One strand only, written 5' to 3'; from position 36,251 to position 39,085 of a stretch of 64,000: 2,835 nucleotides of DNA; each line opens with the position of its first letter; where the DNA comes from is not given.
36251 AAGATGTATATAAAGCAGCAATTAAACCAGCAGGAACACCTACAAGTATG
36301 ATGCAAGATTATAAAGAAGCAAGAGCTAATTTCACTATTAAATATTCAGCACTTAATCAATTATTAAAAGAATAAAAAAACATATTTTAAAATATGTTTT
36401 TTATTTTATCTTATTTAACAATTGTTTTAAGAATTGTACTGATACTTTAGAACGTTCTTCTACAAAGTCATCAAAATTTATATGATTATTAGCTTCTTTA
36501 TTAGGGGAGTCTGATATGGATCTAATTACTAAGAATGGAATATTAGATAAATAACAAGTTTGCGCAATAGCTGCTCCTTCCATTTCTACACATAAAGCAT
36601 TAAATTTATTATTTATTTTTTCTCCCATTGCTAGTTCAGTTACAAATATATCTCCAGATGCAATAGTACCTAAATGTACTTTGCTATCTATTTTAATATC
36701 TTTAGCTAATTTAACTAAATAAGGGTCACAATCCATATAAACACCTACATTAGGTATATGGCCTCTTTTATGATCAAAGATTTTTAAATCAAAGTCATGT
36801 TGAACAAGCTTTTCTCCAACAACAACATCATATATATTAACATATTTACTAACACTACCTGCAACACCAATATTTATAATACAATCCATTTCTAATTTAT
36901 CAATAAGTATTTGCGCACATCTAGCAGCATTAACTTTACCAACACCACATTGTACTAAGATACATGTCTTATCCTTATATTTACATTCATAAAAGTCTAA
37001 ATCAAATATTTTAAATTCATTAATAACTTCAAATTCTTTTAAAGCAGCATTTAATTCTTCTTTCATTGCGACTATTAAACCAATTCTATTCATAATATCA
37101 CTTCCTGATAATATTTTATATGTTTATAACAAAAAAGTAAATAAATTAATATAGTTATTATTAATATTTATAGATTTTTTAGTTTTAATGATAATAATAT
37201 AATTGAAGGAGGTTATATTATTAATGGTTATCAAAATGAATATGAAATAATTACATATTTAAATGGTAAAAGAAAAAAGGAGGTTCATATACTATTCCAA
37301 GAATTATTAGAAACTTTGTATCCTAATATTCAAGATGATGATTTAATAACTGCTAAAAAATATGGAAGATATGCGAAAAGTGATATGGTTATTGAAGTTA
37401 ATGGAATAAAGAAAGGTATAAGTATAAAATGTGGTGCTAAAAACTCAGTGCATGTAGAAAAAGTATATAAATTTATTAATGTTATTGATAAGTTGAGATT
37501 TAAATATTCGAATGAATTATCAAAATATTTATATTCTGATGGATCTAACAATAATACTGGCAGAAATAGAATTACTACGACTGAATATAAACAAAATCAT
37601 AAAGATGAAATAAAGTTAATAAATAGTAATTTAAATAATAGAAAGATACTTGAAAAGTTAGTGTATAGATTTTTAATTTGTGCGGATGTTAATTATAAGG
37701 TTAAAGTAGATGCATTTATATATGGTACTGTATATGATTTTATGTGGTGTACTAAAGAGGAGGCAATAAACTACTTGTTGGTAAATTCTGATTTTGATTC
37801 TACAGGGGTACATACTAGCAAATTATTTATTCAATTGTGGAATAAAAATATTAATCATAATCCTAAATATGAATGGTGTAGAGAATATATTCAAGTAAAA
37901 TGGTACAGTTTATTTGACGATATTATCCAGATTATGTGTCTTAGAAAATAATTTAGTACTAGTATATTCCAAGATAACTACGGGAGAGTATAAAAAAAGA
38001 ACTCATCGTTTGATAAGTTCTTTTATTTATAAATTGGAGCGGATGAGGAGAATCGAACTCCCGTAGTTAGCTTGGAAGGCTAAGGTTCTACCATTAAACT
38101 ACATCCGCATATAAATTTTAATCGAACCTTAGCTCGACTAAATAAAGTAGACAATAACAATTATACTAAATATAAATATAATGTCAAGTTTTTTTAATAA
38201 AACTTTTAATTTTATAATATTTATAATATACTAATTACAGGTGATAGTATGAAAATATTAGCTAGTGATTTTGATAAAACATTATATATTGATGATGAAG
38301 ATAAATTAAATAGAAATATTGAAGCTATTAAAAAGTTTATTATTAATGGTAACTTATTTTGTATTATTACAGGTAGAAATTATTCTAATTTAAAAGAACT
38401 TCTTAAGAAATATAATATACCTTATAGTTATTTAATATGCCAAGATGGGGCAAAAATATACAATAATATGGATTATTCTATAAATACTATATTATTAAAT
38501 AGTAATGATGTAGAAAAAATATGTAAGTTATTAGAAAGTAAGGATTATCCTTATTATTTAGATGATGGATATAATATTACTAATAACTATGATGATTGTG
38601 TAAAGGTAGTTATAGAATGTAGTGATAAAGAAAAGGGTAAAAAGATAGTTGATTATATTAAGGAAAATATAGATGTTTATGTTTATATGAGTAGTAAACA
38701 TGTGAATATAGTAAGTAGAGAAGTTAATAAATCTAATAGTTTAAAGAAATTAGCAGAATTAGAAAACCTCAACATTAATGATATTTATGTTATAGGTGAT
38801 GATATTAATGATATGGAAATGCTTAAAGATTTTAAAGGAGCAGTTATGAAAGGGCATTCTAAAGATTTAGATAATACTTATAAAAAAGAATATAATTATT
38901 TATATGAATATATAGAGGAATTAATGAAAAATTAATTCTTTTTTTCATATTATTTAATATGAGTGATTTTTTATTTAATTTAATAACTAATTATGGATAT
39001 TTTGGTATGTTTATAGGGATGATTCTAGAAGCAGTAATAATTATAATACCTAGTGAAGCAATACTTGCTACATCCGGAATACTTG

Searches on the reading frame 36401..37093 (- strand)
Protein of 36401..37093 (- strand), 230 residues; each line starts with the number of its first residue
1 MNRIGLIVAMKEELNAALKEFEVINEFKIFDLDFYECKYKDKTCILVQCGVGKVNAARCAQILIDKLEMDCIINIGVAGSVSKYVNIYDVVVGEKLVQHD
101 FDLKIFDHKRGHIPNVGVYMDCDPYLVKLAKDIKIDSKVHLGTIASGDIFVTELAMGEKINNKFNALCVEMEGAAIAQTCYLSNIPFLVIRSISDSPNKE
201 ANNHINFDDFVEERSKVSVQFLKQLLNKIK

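Call 60: search_protein_families(library=pfam, proteins=[window:36401-37093:-], max_evalue=0.0001)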
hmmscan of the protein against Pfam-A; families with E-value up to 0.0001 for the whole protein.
window:36401-37093:- (230 aa): 1 family
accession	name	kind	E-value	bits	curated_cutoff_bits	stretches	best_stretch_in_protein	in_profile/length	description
PF01048.26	PNP_UDP_1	-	5e-48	164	25.1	1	3-226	1-232/233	Phosphorylase superfamily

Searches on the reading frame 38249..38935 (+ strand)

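Call 60: search_protein_families(library=pfam, proteins=[window:38249-38935:+], max_evalue=0.0001)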
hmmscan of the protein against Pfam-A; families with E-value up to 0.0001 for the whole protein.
window:38249-38935:+ (228 aa): 2 families
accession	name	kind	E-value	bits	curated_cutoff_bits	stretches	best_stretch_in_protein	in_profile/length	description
PF08282.18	Hydrolase_3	-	2.7e-27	96.6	20.9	2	4-105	1-101/255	haloacid dehalogenase-like hydrolase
PF05116.19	S6PP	-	5e-14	52.9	20.3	1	2-75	3-77/247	Sucrose-6F-phosphate phosphohydrolase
